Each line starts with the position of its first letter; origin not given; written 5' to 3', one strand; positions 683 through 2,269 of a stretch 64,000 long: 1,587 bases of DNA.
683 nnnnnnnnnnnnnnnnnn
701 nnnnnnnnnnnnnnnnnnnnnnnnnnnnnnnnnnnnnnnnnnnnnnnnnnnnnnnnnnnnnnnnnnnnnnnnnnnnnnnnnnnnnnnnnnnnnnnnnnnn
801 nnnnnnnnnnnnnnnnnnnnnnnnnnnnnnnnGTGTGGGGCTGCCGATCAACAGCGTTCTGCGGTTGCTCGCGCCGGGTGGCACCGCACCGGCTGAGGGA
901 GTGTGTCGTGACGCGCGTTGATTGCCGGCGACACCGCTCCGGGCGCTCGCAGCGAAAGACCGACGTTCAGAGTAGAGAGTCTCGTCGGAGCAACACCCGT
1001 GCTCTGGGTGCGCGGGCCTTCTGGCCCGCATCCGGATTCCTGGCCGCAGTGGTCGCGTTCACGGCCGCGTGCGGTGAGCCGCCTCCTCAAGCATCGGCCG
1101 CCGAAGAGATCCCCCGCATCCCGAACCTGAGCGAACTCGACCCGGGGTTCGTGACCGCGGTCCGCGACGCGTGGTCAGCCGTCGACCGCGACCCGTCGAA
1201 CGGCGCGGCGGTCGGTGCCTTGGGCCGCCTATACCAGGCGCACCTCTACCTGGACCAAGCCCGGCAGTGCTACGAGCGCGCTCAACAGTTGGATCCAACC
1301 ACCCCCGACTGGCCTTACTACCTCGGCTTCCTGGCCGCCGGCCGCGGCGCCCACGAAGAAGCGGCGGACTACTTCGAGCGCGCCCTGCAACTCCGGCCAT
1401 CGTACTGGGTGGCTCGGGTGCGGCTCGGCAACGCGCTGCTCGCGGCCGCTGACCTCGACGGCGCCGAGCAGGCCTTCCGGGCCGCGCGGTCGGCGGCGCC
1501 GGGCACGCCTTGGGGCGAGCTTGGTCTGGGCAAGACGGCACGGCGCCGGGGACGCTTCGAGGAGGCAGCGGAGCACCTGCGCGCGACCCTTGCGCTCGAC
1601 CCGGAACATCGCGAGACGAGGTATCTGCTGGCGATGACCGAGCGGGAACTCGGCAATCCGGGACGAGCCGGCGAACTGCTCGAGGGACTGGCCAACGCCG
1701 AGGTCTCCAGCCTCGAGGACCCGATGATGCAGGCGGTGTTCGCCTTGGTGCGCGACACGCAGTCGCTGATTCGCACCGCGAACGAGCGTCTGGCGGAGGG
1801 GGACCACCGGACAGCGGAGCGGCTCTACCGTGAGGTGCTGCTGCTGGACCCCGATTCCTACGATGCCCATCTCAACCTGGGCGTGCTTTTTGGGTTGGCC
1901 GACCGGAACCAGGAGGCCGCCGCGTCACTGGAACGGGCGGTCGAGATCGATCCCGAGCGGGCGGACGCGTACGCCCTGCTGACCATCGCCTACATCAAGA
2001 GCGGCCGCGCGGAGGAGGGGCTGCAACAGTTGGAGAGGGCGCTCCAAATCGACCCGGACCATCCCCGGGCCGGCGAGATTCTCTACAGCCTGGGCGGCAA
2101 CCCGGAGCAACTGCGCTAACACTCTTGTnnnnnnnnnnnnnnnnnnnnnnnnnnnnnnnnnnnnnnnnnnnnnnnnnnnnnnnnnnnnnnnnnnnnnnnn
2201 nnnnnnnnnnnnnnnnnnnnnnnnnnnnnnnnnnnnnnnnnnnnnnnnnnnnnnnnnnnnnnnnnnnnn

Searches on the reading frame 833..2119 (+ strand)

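Call 18: search_protein_families(library=pfam, proteins=[window:833-2119:+], max_evalue=0.001)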
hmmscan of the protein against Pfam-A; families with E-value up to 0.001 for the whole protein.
window:833-2119:+ (428 aa): 22 families
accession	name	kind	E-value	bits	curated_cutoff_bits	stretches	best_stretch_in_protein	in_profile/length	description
PF14559.12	TPR_19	-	4.6e-34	117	25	4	357-413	5-61/68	Tetratricopeptide repeat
PF07719.23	TPR_2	-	1.6e-29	100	27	2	162-190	5-33/34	Tetratricopeptide repeat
PF00515.34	TPR_1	-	9e-29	98.5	27.8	1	162-191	5-34/34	Tetratricopeptide repeat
PF13414.12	TPR_11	-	1.4e-26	92.3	26.8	1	359-391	10-42/42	TPR repeat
PF13432.12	TPR_16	-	8.6e-26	90.5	32.7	4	315-375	3-63/65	Tetratricopeptide repeat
PF13181.12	TPR_8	-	6.3e-23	79.4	25.7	0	377-410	1-34/34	Tetratricopeptide repeat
PF13428.12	TPR_14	-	2.3e-22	77.6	23.5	1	230-267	5-42/44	Tetratricopeptide repeat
PF13431.12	TPR_17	-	5.4e-18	64.1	24.4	0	366-398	2-34/34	Tetratricopeptide repeat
PF13424.12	TPR_12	-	1.9e-15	57.2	30.1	0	230-284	7-69/77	Tetratricopeptide repeat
PF13371.12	TPR_9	-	1.9e-14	53.9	35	1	321-382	7-68/73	Tetratricopeptide repeat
PF24575.1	TPR_Slam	-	7.5e-11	42.8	35.2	0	231-269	52-90/104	Surface lipoprotein assembly modifier, N-terminal TPR repeats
PF23914.1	TPR_CcmH_CycH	-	1.6e-10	41.5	42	0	333-411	40-121/158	Cytochrome c-type biogenesis protein H TPR domain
PF13174.12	TPR_6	-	2.6e-10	40.7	26.3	0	344-375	1-32/33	Tetratricopeptide repeat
PF13176.12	TPR_7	-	1.1e-09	38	27.9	0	231-261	4-36/36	Tetratricopeptide repeat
PF12895.13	ANAPC3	-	4.6e-07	30.5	27.2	0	233-275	30-71/82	Anaphase-promoting complex, cyclosome, subunit 3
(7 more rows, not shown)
